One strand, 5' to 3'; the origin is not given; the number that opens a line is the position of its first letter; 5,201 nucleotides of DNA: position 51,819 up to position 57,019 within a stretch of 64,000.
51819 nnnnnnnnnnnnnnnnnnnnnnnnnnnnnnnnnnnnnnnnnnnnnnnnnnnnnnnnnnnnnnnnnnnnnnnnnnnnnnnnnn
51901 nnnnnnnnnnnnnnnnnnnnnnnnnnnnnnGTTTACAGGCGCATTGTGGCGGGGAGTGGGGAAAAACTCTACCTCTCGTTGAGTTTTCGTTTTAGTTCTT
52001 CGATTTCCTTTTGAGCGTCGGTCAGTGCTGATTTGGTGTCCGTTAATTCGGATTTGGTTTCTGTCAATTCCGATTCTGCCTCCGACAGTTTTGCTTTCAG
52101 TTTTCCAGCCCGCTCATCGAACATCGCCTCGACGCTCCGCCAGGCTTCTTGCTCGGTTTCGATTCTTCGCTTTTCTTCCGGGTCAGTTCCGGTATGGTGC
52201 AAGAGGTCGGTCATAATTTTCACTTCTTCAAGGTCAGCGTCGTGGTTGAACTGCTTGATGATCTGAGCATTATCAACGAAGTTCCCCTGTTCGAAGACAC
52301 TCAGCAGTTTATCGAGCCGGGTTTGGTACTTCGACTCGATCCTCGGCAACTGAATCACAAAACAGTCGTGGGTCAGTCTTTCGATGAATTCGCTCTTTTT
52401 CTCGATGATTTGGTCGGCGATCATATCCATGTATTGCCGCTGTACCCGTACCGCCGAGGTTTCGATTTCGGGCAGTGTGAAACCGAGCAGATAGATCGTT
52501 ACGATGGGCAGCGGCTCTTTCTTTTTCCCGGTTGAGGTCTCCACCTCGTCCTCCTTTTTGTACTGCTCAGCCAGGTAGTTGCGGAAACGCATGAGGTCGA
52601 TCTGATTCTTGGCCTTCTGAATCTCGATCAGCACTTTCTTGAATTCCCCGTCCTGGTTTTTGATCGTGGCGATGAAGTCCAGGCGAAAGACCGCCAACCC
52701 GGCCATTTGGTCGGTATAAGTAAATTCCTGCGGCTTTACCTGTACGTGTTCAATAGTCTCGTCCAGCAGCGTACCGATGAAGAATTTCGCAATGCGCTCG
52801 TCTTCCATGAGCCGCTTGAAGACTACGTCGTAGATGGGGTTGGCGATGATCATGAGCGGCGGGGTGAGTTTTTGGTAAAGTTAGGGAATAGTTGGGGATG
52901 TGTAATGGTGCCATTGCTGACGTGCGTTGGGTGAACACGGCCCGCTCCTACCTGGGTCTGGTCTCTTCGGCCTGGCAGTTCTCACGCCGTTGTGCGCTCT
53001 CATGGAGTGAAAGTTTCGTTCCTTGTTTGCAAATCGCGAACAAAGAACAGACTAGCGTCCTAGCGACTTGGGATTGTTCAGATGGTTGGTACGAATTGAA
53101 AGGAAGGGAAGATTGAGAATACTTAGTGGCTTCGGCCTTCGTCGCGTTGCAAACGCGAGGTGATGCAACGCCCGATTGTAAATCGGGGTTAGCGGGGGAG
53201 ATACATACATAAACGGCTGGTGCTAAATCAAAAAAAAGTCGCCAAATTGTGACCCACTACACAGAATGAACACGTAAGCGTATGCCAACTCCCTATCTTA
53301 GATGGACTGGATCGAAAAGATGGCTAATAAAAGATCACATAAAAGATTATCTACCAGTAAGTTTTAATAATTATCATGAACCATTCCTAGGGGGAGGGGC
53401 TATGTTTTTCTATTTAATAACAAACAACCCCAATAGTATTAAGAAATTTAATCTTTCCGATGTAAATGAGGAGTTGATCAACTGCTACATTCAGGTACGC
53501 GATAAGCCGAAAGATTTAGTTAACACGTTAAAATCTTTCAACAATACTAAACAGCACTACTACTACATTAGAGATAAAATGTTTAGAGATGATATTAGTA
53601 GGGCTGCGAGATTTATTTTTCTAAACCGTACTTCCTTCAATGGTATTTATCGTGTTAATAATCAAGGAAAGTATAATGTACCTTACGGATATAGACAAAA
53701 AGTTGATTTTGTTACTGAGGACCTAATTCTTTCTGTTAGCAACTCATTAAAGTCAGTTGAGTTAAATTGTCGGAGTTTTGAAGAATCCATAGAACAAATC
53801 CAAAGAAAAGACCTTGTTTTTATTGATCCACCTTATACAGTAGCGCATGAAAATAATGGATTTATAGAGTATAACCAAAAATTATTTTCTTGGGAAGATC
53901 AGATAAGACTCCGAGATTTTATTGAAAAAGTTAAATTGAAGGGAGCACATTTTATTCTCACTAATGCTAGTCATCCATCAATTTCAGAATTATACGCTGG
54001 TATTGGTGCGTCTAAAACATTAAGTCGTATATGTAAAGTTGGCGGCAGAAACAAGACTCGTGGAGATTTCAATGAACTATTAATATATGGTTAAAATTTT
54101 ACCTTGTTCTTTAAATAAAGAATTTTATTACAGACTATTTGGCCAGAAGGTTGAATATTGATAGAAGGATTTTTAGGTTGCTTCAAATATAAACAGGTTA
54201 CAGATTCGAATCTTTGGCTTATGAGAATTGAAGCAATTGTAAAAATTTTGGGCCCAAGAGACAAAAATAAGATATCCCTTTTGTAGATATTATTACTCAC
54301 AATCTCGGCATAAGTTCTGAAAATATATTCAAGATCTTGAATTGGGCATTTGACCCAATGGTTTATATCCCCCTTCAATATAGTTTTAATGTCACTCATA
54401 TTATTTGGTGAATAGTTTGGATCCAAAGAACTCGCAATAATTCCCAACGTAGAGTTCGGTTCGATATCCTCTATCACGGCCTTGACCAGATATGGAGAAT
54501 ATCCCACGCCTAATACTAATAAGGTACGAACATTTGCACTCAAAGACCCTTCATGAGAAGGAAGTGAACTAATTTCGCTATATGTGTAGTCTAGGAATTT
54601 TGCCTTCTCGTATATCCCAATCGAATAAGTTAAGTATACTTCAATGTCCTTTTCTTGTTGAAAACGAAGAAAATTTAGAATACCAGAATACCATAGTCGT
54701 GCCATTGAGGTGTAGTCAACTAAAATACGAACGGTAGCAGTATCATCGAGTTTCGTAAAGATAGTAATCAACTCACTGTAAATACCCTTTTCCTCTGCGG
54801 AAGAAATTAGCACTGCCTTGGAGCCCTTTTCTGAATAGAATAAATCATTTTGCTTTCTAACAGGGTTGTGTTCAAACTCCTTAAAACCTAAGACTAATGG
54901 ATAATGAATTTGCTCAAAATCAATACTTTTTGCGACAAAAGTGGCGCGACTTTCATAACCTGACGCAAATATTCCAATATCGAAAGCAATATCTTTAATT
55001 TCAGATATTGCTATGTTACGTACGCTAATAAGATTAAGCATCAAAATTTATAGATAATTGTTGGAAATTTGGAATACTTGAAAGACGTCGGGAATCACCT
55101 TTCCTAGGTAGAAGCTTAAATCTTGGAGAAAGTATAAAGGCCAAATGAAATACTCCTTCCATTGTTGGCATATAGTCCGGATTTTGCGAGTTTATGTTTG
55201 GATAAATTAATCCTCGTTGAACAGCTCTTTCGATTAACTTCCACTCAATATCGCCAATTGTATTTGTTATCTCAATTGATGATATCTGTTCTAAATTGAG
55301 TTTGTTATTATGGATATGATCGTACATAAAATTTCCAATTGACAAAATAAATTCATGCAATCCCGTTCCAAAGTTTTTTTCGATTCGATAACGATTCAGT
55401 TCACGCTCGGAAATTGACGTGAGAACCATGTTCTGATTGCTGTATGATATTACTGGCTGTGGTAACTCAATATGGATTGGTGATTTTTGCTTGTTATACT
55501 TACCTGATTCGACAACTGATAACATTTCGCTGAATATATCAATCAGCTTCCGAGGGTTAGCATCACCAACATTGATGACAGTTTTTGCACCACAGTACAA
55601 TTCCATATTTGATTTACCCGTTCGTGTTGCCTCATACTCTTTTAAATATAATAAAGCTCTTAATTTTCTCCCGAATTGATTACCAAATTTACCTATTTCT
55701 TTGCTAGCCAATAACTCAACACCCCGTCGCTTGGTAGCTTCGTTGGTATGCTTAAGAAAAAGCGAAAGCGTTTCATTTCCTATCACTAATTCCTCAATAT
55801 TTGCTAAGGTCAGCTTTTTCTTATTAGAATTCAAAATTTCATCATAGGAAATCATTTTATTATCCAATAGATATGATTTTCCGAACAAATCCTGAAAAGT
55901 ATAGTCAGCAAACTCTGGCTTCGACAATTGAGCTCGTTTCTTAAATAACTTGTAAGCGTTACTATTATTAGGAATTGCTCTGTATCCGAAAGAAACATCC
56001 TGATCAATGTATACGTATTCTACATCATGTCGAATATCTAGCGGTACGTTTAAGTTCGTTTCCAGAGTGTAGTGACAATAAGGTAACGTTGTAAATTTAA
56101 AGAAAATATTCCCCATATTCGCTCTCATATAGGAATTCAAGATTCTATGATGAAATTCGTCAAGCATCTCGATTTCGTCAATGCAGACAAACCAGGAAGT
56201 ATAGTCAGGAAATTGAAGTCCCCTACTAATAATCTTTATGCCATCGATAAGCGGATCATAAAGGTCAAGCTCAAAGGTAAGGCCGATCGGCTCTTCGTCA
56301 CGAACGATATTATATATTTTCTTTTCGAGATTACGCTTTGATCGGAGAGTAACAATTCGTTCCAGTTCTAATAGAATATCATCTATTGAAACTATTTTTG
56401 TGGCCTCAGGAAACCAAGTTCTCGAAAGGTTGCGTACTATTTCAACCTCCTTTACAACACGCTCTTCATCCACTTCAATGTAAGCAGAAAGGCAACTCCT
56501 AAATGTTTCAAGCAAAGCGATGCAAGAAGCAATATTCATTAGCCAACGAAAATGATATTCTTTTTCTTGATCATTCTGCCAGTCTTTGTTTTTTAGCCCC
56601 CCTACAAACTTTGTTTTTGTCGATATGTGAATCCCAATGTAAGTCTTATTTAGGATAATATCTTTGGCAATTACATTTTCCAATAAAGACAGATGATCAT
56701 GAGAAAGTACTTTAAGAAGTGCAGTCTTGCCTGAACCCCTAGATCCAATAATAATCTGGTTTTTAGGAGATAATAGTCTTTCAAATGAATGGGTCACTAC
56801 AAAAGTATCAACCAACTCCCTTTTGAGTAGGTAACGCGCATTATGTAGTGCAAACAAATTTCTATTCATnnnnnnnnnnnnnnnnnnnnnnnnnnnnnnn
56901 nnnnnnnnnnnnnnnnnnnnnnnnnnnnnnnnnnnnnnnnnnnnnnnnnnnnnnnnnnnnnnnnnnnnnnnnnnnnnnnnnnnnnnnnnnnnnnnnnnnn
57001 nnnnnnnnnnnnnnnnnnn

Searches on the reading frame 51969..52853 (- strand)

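Call 33: search_protein_families(library=pfam, proteins=[window:51969-52853:-])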
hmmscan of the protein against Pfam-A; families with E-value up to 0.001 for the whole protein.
window:51969-52853:- (294 aa): 1 family
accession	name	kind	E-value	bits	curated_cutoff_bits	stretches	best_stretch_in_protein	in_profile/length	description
PF01732.22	Mycop_pep_DUF31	-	0.00055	20.1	27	1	45-204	153-300/346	Mycoplasma peptidase (DUF31)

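Call 65: search_protein_families(library=padloc, max_evalue=0.001, proteins=[window:51969-52853:-])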
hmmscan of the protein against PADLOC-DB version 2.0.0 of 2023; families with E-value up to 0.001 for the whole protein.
window:51969-52853:- (294 aa): 0 families

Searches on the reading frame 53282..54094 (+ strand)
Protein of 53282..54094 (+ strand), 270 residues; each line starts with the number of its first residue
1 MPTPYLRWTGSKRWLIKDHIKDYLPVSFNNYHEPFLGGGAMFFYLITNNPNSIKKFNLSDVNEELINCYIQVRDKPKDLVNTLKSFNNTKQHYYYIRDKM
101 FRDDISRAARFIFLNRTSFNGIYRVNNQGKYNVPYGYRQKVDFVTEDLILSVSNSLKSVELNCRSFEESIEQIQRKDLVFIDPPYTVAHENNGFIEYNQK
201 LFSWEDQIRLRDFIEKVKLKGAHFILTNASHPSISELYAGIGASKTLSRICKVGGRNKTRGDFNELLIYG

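Call 33: search_protein_families(library=pfam, proteins=[window:53282-54094:+])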
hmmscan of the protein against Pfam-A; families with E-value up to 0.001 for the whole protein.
window:53282-54094:+ (270 aa): 1 family
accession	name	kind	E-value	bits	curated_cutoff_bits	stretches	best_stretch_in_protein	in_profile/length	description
PF02086.21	MethyltransfD12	-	1.2e-47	163.2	22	1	8-240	1-241/253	D12 class N6 adenine-specific DNA methyltransferase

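Call 65: search_protein_families(library=padloc, max_evalue=0.001, proteins=[window:53282-54094:+])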
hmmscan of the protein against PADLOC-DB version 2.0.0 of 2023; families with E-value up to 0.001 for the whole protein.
window:53282-54094:+ (270 aa): 19 families
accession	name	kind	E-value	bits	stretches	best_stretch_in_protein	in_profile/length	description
PDLC03266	MTase_II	-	1.6e-94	314.6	1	3-268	15-281/285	Type II methyltransferase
PDLC03294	MTase_II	-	1.3e-72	242.7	1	3-268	5-268/272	Type II methyltransferase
PDLC03735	oMTase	-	1.3e-63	213.1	1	3-268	8-279/284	orphan methyltransferase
PDLC03261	MTase_II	-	2.2e-48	163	1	4-240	26-258/643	Type II methyltransferase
PDLC03729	oMTase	-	9.2e-48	161.1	1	4-267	6-265/275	orphan methyltransferase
PDLC03247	MTase_II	-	7.3e-34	115.3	1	6-240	6-234/282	Type II methyltransferase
PDLC03344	MTase_II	-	1.7e-23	81.1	1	4-152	5-154/154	Type II methyltransferase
PDLC03264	MTase_II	-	9.7e-21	72.3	1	11-266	20-278/306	Type II methyltransferase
PDLC03383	MTase_II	-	3.4e-18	64.1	1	51-229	95-261/318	Type II methyltransferase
PDLC04018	PD-Lambda-5_B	-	1.5e-17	61.8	1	6-241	8-246/291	-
PDLC03302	MTase_II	-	2.8e-17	60.7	1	5-188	362-545/626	Type II methyltransferase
PDLC03253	MTase_II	-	8.9e-17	59.6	1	4-217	5-205/253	Type II methyltransferase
PDLC03290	MTase_II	-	1.8e-16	58.3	1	5-227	7-235/292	Type II methyltransferase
PDLC03349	MTase_II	-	9.5e-16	55.8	2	92-218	173-303/374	Type II methyltransferase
PDLC03244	MTase_II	-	2.1e-14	51.3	1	6-189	31-214/295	Type II methyltransferase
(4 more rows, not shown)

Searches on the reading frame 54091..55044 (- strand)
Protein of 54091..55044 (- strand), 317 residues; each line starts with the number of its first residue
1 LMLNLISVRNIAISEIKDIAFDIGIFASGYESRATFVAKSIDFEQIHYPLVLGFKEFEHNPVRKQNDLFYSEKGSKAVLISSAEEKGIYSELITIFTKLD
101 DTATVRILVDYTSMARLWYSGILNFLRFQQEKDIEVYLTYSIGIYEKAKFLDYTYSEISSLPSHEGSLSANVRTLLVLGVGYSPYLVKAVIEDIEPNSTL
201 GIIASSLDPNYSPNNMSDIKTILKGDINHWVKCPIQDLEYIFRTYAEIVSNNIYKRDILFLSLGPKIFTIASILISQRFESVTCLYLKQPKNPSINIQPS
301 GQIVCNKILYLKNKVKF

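Call 33: search_protein_families(library=pfam, proteins=[window:54091-55044:-])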
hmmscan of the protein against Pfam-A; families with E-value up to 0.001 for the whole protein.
window:54091-55044:- (317 aa): 0 families

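Call 65: search_protein_families(library=padloc, max_evalue=0.001, proteins=[window:54091-55044:-])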
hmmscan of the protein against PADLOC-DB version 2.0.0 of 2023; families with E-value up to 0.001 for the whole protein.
window:54091-55044:- (317 aa): 7 families
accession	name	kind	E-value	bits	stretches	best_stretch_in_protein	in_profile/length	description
PDLC01912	CARF6--CARF_CARF_CARF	-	2.1e-49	166.6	1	6-309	3-310/312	-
PDLC01915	CARF6--CARF_CARF_CARF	-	3.7e-31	106.7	1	8-310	6-295/297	-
PDLC01921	CARF6--CARF_CARF_CARF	-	2.2e-27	94.1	1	20-304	14-294/298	-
PDLC01918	CARF6--CARF_CARF_CARF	-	8.2e-17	59.5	1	20-280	11-267/298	-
PDLC01917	CARF6--CARF_CARF_CARF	-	1.6e-12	45.3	1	22-286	17-279/308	-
PDLC01914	CARF6--CARF_CARF_CARF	-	2.5e-07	28.4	1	9-210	10-201/311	-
PDLC01911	CARF6--CARF_CARF_CARF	-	0.00076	17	1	98-211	109-220/325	-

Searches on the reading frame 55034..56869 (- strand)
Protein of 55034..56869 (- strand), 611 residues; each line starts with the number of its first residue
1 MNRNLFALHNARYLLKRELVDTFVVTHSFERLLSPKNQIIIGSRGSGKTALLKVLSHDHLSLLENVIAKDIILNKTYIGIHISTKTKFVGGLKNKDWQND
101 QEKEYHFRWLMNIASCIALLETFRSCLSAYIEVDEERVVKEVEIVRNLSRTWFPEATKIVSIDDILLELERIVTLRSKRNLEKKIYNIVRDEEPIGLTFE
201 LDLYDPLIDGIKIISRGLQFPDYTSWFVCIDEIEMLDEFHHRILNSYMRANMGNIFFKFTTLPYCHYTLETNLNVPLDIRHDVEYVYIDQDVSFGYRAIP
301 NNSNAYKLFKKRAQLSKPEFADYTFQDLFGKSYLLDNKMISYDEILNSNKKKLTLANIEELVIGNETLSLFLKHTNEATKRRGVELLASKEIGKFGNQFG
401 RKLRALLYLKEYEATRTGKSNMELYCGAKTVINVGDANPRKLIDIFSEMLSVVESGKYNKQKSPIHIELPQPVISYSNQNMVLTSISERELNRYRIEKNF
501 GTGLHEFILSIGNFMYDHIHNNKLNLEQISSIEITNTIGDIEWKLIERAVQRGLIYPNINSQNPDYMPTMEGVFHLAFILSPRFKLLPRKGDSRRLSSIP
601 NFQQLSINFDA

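Call 33: search_protein_families(library=pfam, proteins=[window:55034-56869:-])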
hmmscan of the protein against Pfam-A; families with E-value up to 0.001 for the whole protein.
window:55034-56869:- (611 aa): 1 family
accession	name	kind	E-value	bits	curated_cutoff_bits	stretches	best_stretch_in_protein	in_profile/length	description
PF24389.1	ORC-CDC6-like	-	1.6e-84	285.1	27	1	4-596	1-571/571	ORC-CDC6-like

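Call 65: search_protein_families(library=padloc, max_evalue=0.001, proteins=[window:55034-56869:-])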
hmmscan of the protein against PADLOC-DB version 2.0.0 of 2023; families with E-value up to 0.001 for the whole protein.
window:55034-56869:- (611 aa): 0 families
